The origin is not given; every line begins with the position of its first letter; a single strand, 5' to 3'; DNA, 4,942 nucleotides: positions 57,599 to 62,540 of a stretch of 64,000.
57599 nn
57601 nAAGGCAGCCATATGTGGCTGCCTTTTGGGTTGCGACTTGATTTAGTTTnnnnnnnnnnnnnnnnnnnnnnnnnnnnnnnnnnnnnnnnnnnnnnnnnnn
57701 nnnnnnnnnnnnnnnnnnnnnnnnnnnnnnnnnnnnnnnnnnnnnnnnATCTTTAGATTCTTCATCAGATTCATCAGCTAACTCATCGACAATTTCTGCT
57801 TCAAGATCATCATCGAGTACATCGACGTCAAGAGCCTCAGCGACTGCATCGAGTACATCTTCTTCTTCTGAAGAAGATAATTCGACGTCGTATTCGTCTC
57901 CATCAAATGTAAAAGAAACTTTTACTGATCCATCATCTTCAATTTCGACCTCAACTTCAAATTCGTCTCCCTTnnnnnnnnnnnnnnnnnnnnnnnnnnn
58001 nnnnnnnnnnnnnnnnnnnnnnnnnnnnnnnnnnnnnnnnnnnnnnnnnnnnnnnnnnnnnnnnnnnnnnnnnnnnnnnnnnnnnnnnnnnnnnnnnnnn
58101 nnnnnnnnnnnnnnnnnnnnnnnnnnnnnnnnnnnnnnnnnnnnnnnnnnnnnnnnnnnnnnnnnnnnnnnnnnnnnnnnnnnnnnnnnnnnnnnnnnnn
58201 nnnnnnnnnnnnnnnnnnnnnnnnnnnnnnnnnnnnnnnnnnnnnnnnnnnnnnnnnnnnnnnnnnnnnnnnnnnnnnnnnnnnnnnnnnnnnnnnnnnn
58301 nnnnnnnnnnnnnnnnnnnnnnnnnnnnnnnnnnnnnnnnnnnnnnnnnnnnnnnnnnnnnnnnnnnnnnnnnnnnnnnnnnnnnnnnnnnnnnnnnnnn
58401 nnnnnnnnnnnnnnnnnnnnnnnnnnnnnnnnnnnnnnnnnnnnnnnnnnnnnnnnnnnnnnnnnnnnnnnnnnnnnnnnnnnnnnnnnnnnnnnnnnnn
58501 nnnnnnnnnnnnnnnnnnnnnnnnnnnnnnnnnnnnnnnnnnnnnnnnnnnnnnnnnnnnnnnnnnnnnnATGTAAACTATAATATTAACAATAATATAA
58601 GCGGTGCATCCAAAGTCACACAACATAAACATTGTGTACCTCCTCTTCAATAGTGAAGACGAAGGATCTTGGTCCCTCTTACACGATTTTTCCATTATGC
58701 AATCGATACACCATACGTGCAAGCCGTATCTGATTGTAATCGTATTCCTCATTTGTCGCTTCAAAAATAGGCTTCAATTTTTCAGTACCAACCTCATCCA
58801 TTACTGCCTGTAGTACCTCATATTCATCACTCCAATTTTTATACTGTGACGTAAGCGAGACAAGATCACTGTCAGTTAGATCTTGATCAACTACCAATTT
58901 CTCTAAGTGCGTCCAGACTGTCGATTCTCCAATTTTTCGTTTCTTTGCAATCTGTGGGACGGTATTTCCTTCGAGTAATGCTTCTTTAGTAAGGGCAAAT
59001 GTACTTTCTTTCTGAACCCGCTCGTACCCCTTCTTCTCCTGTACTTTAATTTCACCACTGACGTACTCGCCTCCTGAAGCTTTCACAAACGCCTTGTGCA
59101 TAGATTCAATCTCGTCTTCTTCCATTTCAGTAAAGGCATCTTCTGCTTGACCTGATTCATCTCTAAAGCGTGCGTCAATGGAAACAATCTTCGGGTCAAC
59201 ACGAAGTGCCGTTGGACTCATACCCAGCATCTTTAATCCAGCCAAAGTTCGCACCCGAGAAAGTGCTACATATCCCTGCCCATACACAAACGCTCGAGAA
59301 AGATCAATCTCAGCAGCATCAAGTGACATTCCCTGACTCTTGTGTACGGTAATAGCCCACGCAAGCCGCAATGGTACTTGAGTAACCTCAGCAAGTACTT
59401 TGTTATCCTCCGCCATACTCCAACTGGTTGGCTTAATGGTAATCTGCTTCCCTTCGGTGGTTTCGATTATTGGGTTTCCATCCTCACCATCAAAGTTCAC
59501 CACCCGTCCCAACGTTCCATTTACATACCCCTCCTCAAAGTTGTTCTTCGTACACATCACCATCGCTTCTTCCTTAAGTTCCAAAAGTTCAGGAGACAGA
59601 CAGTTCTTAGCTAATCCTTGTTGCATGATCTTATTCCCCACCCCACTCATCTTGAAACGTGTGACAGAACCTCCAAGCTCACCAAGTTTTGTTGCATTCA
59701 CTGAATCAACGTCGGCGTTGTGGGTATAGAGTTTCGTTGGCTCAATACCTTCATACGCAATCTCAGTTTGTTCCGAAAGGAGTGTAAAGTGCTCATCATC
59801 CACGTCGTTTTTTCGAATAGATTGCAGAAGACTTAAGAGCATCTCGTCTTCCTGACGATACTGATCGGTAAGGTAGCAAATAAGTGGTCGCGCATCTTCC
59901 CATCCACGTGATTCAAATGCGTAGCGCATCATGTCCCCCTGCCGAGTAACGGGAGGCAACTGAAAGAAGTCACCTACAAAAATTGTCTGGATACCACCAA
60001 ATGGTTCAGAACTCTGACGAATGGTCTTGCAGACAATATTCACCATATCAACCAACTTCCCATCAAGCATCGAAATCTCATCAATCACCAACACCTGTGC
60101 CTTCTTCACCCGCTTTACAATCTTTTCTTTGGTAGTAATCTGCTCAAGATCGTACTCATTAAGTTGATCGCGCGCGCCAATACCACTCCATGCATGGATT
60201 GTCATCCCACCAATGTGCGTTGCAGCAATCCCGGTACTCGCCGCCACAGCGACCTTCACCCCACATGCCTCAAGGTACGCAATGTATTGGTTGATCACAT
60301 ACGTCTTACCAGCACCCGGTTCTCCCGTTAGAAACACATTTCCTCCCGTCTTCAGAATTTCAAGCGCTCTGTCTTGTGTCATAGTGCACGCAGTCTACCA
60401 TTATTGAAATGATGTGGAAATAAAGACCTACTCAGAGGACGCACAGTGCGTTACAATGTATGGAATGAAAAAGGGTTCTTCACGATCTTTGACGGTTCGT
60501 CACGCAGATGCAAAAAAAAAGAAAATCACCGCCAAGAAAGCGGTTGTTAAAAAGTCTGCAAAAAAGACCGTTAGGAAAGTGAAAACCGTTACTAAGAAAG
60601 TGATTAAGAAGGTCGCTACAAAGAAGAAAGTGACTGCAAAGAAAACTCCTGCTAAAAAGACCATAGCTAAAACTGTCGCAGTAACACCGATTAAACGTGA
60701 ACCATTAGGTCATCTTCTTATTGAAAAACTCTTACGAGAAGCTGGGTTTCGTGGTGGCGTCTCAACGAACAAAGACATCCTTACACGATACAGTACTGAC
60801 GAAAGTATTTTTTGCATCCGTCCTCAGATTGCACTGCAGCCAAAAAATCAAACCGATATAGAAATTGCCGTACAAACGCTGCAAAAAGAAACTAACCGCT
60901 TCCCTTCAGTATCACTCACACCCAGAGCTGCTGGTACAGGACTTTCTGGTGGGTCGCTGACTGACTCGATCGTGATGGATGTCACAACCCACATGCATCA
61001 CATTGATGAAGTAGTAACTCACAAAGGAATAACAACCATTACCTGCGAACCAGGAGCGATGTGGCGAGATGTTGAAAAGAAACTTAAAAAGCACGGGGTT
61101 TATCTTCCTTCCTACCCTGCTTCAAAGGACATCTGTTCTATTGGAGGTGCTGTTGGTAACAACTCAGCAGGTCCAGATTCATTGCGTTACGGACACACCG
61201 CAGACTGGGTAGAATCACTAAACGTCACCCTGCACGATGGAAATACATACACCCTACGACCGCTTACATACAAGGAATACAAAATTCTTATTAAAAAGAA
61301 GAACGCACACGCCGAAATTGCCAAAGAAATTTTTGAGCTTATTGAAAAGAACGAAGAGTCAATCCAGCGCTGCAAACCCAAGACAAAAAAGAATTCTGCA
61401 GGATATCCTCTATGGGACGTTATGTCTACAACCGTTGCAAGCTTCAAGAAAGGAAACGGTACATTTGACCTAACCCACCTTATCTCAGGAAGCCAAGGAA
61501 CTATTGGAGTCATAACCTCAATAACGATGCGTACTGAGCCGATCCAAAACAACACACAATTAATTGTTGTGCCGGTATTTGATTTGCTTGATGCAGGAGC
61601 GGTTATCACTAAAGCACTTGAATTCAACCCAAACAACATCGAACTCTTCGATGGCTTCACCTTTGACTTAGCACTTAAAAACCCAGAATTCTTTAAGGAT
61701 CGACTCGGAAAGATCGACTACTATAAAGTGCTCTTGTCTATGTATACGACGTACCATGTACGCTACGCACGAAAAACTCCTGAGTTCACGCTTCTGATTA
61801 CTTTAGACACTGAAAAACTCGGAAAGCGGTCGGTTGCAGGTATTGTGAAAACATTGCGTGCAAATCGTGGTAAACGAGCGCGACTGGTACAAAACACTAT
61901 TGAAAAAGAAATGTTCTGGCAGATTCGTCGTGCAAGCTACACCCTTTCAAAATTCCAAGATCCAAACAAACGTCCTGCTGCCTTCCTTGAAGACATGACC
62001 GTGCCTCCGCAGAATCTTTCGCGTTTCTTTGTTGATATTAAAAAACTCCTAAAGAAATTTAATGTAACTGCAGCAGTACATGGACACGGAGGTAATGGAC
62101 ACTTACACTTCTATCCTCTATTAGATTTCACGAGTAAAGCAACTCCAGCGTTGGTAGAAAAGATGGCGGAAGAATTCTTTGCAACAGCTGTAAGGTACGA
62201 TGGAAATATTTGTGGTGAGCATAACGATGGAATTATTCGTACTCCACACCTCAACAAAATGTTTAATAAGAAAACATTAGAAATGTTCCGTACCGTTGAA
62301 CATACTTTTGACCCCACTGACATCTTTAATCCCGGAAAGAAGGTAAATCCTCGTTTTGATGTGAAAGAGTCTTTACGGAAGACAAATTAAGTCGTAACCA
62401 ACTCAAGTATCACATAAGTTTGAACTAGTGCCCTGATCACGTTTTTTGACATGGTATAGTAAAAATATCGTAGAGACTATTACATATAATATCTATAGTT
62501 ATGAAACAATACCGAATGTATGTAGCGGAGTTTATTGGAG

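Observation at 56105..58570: Two paralogous secreted PG-binding-domain proteins with extreme poly-Asp/Glu tails encoded by trinucleotide repeats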

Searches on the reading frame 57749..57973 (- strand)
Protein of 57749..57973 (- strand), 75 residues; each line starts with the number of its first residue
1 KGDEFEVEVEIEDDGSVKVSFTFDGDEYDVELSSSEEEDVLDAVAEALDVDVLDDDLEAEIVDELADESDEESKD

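Call 65: search_solved_structures(query=A5, max_evalue=10, show_alignments=3)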
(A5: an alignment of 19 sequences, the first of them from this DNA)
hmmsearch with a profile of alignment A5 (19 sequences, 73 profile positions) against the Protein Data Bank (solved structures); distinct sequences matched with E-value up to 10: 6.
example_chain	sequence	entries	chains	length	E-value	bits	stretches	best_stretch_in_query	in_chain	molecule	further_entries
2kfk_A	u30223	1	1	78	0.12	16.1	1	14-61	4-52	Bud emergence protein 1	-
6sih_A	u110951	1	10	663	0.25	15.1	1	14-47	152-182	Flagellar hook-associated protein 2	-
9gsx_W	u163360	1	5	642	0.26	15.1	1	13-47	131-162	Flagellar hook-associated protein 2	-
2cvr_A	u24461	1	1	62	0.53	14.1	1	17-35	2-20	DNA-binding protein 7a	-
1ain_A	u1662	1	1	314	7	10.5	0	22-71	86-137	ANNEXIN I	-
9np0_A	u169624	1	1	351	8.7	10.2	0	22-71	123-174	Annexin A1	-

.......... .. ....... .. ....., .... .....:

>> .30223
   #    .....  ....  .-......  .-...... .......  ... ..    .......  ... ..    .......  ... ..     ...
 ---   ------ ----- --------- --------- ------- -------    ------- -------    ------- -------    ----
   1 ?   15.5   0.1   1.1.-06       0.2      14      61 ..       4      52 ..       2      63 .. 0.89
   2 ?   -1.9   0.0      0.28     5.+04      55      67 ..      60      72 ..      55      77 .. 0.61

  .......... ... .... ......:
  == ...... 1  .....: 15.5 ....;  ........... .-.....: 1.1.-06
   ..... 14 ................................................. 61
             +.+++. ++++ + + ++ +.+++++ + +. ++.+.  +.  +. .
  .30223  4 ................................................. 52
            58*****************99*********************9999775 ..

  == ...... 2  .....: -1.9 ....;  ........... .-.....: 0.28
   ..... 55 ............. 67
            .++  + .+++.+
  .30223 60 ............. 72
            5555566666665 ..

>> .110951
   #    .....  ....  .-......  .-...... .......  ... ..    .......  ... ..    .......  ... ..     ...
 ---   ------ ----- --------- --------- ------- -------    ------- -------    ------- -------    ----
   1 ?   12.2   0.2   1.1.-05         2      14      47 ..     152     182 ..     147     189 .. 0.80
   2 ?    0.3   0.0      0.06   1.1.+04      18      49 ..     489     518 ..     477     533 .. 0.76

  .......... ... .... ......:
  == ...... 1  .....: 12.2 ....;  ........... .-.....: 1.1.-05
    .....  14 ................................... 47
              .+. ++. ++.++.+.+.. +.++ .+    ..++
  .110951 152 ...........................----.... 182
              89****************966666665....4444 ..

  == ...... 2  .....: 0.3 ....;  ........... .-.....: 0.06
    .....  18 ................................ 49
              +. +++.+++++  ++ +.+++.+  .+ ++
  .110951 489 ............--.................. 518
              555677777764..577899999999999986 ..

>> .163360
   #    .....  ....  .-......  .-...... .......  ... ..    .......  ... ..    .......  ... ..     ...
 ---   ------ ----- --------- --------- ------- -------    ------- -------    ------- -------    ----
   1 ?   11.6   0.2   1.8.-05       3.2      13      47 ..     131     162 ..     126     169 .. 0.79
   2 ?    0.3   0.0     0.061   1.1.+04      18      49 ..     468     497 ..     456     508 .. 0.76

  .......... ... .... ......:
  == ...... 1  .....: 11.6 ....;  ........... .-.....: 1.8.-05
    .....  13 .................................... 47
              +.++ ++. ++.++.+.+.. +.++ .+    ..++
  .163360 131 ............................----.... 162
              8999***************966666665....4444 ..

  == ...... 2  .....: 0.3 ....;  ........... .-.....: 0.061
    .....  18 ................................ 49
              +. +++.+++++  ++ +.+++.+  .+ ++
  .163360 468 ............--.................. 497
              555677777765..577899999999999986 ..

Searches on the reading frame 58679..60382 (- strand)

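Call 59: search_protein_families(library=pfam, proteins=[window:58679-60382:-], max_evalue=0.001)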
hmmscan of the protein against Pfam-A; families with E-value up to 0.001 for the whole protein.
window:58679-60382:- (567 aa): 11 families
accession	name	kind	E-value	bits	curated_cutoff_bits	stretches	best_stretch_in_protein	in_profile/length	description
PF05970.20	PIF1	-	4e-35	121.8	25.9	1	11-180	20-192/223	PIF1-like helicase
PF13604.12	AAA_30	-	2.1e-17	63.9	27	1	3-208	6-186/191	AAA domain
PF14493.12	HTH_40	-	7.6e-17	61.8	27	1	463-556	3-89/89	Helix-turn-helix domain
PF13245.12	AAA_19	-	2e-15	57.6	25.1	1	4-146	2-133/134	AAA domain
PF13401.12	AAA_22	-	3.5e-07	31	27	1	12-137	4-122/130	AAA domain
PF03266.21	NTPase_1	-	9.5e-07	29.3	23.9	0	15-45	1-31/168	NTPase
PF07728.20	AAA_5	-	1.7e-05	25.3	22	1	15-115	1-87/139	AAA domain (dynein-related subfamily)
PF20720.3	nSTAND3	-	6.5e-05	23.1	27.2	1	4-46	8-50/155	Novel STAND NTPase 3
PF21530.3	Pif1_2B_dom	-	8.2e-05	22.7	23.9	1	257-297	6-47/47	DNA helicase Pif1, 2B domain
PF01443.25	Viral_helicase1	-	0.00015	22.1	21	0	19-178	4-133/228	Viral superfamily 1 RNA helicase core domain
PF13191.12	AAA_16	-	0.00081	20.4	32.6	0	11-45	20-56/167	AAA ATPase domain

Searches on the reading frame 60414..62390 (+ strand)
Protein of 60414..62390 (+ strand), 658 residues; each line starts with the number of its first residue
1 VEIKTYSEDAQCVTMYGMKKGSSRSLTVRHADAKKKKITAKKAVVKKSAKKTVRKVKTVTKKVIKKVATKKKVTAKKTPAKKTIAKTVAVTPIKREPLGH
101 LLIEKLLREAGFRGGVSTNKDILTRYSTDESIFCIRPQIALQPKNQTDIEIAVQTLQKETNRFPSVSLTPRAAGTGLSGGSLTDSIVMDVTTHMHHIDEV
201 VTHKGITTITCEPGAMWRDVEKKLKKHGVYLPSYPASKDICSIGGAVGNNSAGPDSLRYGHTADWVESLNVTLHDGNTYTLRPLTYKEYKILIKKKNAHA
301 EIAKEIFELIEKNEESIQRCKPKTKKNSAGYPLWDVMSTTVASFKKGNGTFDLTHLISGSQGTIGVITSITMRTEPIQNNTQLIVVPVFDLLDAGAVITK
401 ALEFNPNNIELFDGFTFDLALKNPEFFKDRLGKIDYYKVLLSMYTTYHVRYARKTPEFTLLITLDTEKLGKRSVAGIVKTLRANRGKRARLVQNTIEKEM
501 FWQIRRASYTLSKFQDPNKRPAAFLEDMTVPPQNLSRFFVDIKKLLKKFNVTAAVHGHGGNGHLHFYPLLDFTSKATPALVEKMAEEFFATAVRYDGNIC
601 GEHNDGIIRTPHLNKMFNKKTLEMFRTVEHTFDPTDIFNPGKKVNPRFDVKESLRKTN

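Call 59: search_protein_families(library=pfam, proteins=[window:60414-62390:+], max_evalue=0.001)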
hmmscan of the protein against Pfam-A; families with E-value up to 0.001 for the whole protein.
window:60414-62390:+ (658 aa): 2 families
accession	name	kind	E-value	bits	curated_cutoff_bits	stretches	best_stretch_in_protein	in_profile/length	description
PF02913.24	FAD-oxidase_C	-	3.6e-38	132.1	21.2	1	380-642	4-247/248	FAD linked oxidases, C-terminal domain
PF01565.28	FAD_binding_4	-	4.5e-25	88.4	26.4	1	137-281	1-138/139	FAD binding domain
